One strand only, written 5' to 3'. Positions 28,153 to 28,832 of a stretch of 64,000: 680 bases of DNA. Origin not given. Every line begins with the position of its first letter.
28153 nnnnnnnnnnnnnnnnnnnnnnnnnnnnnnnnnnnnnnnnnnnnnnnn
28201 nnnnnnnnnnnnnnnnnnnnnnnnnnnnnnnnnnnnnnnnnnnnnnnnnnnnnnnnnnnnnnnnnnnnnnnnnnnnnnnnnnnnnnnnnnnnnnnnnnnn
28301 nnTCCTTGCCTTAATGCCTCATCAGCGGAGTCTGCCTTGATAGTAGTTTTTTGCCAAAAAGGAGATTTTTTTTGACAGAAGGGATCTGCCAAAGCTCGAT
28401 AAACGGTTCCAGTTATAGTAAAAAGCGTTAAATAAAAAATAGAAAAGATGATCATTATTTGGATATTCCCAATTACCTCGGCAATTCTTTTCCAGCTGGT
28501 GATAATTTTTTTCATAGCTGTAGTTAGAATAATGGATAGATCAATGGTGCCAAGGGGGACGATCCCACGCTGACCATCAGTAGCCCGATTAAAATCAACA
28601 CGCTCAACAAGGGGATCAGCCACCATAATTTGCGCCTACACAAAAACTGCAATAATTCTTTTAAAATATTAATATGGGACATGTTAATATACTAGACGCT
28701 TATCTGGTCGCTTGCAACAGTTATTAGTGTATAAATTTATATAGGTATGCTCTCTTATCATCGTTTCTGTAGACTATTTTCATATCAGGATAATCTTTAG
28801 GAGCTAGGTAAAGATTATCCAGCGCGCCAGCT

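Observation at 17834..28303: Two NodU/CmcH-type carbamoyltransferases on opposite strands, one canonical and one divergent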

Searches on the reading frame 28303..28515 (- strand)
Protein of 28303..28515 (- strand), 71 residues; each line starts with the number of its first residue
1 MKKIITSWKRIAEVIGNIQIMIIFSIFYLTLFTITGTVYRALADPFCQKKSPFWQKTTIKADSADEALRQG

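Call 26: search_protein_families(library=pfam, proteins=[window:28303-28515:-], max_evalue=10)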
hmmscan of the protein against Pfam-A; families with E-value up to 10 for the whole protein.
seq(71 aa): 1 family
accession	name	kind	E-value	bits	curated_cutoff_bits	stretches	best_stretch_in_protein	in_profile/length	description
PF21001.2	YqiJ_N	-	0.079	13.6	23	1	15-57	63-104/116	Inner membrane protein YqiJ, N-terminal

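Call 27: search_protein_families(library=ncbifam, proteins=[window:28303-28515:-], max_evalue=10)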
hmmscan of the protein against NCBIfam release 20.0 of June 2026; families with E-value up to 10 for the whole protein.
seq(71 aa): 0 families
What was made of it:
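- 28300..28515 (-): Short (71 aa, one TM helix) SxtJ-like membrane protein. It corresponds to the C-terminal half of the SxtJ family, and its stop overlaps the CT-B start (ATGA). The 108-aa ORF 28300..28626 listed mechanically is an artefactual N-terminal extension of this gene. A direct Pfam/NCBIfam scan found nothing (calls 26, 27).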

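Call 48: find_homologous_proteins(query=A2, max_evalue=0.001)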
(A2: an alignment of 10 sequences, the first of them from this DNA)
Query A2 (10 sequences) (71 aa, profile of the alignment): 265 proteins with E <= 0.001 among 8000 candidates; the best 120 are listed.
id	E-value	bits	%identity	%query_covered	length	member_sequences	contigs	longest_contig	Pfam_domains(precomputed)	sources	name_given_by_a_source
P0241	1.7e-44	169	-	-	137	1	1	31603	PF19588.4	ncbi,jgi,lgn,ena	ncbi:MAG: SxtJ family membrane protein [Candidatus Omnitrophota bacterium]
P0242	1.4e-40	156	-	-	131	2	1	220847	PF19588.4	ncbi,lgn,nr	ncbi:MAG: SxtJ family membrane protein [Rhizobiaceae bacterium]|nr:SxtJ family membrane protein [Rhi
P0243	2.9e-40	155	-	-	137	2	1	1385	PF19588.4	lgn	-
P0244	1.3e-39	153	-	-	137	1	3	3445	PF19588.4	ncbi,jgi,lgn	ncbi:MAG: SxtJ family membrane protein [Candidatus Omnitrophota bacterium]|jgi:multisubunit Na+/H+ a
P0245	2.9e-39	152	-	-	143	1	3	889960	-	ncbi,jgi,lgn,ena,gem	ncbi:MAG: hypothetical protein WC989_07515 [Micavibrio sp.]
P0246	8.1e-39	151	-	-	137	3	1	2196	PF19588.4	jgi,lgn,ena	-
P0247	8.6e-39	151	18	70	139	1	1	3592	PF19588.4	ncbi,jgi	jgi:hypothetical protein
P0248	1.2e-38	150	-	-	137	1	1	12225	PF19588.4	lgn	-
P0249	1.4e-38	150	24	69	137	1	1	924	PF19588.4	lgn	-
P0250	1.6e-38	150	-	-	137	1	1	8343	PF19588.4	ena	-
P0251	2.0e-38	149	-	-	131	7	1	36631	PF19588.4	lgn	-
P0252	3.2e-38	149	25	56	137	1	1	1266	PF19588.4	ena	-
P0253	3.5e-38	149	-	-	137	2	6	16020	PF19588.4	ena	-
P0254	4.8e-38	148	-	-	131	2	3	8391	PF19588.4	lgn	-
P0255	4.8e-38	148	-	-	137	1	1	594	PF19588.4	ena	-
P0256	5.4e-38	148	-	-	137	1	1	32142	PF19588.4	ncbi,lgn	ncbi:MAG: SxtJ family membrane protein [Candidatus Omnitrophota bacterium]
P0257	8.7e-38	147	-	-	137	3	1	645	PF19588.4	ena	-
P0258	1.2e-37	147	-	-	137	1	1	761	PF19588.4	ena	-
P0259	1.6e-37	146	-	-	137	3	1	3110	PF19588.4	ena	-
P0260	1.8e-37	146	18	77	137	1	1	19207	PF19588.4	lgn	-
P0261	5.3e-37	145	-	-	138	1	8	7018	PF19588.4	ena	-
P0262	5.6e-37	145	-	-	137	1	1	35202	PF19588.4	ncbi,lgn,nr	ncbi:MAG: hypothetical protein JW919_00955 [Candidatus Omnitrophica bacterium]|nr:hypothetical prote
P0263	9.7e-37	144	-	-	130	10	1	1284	PF19588.4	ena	-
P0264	1.5e-36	143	-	-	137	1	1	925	PF19588.4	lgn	-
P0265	2.1e-36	143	-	-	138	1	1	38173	PF19588.4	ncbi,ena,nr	ncbi:MAG: SxtJ family membrane protein [Omnitrophica bacterium]|nr:SxtJ family membrane protein [Can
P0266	2.5e-36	143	-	-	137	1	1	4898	PF19588.4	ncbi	-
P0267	2.6e-36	143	17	82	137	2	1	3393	PF19588.4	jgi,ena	-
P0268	2.8e-36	142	-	-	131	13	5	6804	PF19588.4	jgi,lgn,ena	-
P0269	3.0e-36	142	23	93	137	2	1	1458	PF19588.4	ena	-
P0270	3.1e-36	142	-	-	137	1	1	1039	PF19588.4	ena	-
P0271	3.3e-36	142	-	-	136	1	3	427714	PF19588.4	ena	-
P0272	4.5e-36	142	-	-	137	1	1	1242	PF19588.4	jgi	jgi:hypothetical protein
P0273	4.8e-36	142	-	-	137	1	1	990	PF19588.4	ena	-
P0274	5.1e-36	142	-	-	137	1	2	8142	PF19588.4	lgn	-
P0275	9.1e-36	141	21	79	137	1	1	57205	PF19588.4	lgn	-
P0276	1.0e-35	141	-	-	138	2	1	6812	PF19588.4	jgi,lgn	-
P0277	1.0e-35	141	-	-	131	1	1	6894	PF19588.4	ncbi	-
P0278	1.2e-35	140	-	-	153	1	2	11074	PF19588.4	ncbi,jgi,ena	-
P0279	1.2e-35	140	-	-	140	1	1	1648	PF19588.4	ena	-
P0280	1.3e-35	140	-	-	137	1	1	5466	PF19588.4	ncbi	-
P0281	1.3e-35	140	20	56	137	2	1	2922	PF19588.4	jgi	-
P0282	1.5e-35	140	17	82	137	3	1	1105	PF19588.4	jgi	-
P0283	1.6e-35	140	-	-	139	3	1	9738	PF19588.4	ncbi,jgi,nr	ncbi:MAG: hypothetical protein HQ579_06775 [Candidatus Omnitrophica bacterium]|nr:hypothetical prote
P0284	1.8e-35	140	-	-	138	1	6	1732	PF19588.4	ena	-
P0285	1.9e-35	140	18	79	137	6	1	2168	PF19588.4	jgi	jgi:hypothetical protein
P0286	2.2e-35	140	-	-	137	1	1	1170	PF19588.4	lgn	-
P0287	2.3e-35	139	-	-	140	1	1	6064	PF19588.4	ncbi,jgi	jgi:hypothetical protein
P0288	2.3e-35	139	-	-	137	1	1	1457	PF19588.4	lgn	-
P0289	2.7e-35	139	-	-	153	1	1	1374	PF19588.4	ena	-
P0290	2.7e-35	139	16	83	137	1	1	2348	PF19588.4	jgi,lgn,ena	-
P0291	3.0e-35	139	-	-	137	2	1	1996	PF19588.4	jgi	jgi:hypothetical protein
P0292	3.3e-35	139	21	99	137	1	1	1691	PF19588.4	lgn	-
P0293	3.8e-35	139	22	70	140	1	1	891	PF19588.4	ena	-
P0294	3.9e-35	139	20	99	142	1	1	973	PF19588.4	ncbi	-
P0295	4.4e-35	139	-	-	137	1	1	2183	PF19588.4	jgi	jgi:hypothetical protein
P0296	5.7e-35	138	-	-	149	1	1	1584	PF19588.4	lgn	-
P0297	7.0e-35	138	-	-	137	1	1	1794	PF19588.4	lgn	-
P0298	8.1e-35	138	-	-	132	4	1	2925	PF19588.4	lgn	-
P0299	9.0e-35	138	18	56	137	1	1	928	PF19588.4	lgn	-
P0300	9.1e-35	138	-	-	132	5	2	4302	PF19588.4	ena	-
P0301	9.3e-35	137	-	-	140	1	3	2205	PF19588.4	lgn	-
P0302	1.7e-34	137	-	-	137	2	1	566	PF19588.4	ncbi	-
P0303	2.1e-34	136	-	-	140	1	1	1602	PF19588.4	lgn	-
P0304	2.4e-34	136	25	45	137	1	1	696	PF19588.4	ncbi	-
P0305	2.6e-34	136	-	-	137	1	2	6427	PF19588.4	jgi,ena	-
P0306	2.7e-34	136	20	56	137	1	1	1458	PF19588.4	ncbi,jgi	jgi:hypothetical protein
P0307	3.6e-34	136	-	-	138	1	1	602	PF19588.4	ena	-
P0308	3.8e-34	135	-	-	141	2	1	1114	PF19588.4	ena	-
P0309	3.9e-34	135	-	-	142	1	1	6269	PF19588.4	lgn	-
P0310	5.1e-34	135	-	-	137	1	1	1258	PF19588.4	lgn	-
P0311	6.4e-34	135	-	-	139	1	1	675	PF19588.4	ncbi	-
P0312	8.0e-34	134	-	-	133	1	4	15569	PF19588.4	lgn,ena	-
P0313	8.4e-34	134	-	-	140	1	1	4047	PF19588.4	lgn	-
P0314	8.5e-34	134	-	-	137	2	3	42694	PF19588.4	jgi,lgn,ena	jgi:small basic protein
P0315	1.1e-33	134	-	-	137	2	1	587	PF19588.4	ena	-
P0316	1.4e-33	134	-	-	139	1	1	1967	PF19588.4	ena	-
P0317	2.1e-33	133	-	-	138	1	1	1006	PF19588.4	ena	-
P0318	2.3e-33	133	-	-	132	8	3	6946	PF19588.4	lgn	-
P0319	3.0e-33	133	-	-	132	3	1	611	PF19588.4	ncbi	-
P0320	3.2e-33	132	-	-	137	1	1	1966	PF19588.4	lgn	-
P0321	3.7e-33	132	-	-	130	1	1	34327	PF19588.4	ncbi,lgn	ncbi:MAG: SxtJ family membrane protein [Pseudomonadota bacterium]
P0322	7.1e-33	131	-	-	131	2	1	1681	PF19588.4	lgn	-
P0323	8.6e-33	131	-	-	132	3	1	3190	PF19588.4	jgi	jgi:hypothetical protein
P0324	1.5e-32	130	-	-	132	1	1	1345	PF19588.4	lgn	-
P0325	2.4e-32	130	-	-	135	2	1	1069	PF19588.4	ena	-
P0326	4.8e-32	129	-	-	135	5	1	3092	PF19588.4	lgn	-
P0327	5.4e-32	129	-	-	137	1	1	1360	PF19588.4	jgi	jgi:hypothetical protein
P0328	5.8e-32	128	-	-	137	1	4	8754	PF19588.4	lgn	-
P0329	6.9e-32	128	-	-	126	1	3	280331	PF19588.4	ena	-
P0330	1.1e-31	127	25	72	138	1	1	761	PF19588.4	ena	-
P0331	1.8e-31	127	-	-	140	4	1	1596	PF19588.4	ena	-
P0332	2.4e-31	126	-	-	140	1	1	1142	PF19588.4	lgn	-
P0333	3.0e-31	126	-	-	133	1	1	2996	PF19588.4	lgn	-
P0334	3.2e-31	126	-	-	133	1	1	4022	PF19588.4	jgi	-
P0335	3.3e-31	126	-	-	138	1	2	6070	PF19588.4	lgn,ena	-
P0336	4.8e-31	125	-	-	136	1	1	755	PF19588.4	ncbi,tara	tara:strand:+ start:258 stop:668 length:411 start_codon:yes stop_codon:yes gene_type:complete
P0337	5.6e-31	125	28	69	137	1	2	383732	PF19588.4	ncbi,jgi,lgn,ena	-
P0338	5.8e-31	125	-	-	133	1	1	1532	PF19588.4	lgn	-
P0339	6.5e-31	125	-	-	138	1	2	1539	PF19588.4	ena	-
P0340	8.2e-31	125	-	-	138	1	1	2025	PF19588.4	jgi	jgi:hypothetical protein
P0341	1.2e-30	124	-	-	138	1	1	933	PF19588.4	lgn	-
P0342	1.2e-30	124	-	-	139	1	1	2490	PF19588.4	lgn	-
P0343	1.2e-30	124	24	76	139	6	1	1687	PF19588.4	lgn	-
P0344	1.4e-30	124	-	-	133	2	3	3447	PF19588.4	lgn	-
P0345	1.4e-30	124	-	-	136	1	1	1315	PF19588.4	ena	-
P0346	1.6e-30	124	-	-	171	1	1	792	PF19588.4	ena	-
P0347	2.0e-30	123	-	-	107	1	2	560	PF19588.4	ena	-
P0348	2.4e-30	123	-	-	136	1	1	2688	PF19588.4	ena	-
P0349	2.9e-30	123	-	-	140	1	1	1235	PF19588.4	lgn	-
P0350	5.8e-30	122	-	-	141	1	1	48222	PF19588.4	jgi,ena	-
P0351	6.5e-30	122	-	-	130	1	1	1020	PF19588.4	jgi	jgi:hypothetical protein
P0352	6.5e-30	122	-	-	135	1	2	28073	PF19588.4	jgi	-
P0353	6.5e-30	122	25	56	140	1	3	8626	PF19588.4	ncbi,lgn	-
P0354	6.5e-30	122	-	-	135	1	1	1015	PF19588.4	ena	-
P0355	7.9e-30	122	-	-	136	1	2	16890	PF19588.4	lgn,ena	-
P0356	1.1e-29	121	-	-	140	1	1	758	PF19588.4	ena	-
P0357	1.2e-29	121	-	-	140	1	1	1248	PF19588.4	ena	-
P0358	1.3e-29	121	-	-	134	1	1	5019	PF19588.4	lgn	-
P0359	1.6e-29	120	-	-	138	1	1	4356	PF19588.4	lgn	-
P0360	2.1e-29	120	22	69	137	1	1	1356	PF19588.4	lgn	-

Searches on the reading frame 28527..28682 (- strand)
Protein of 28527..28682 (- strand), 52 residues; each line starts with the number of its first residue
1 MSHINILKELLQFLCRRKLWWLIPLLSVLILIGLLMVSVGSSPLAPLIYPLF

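Call 31: search_protein_families(library=pfam, proteins=[window:28527-28682:-], max_evalue=10)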
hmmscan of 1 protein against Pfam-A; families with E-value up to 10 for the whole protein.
seq(52 aa): 1 family
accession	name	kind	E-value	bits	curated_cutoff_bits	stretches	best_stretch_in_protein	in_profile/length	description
PF19451.5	DUF5989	-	2.4e-17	63.2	27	1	5-52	2-49/49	Family of unknown function (DUF5989)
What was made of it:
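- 28524..28682 (-): DUF5989 small membrane protein (52 aa, one TM helix). This is the family of small ORFs that accompanies SxtJ and SxtI-like carbamoyltransferases. Pfam PF19451 at E 2.4e-17, 63.2 bits against a cut-off of 27 (call 31).
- On SxtI/J/K/L-like carbamoyltransferase cassette (applies to CT-B): 28524..28682(-) scores 63.2 bits against a cut-off of 27 (call 31).
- DUF5989 scores 63 bits (call 31).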

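Call 32: search_protein_families(library=ncbifam, proteins=[window:28527-28682:-], max_evalue=10)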
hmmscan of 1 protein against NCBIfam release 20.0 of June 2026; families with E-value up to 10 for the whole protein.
seq(52 aa): 3 families
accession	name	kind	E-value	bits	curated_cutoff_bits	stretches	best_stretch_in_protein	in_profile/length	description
NF007369.0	PRK09867.1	equivalog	0.0057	16.6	353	1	15-51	28-64/209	hypothetical protein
NF033887.1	conj_TraX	equivalog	0.026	14.1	100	1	12-46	69-103/163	conjugal transfer protein TraX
TIGR03932.1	PIA_icaD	equivalog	0.033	14.4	69.05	1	2-37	3-37/88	intracellular adhesion protein IcaD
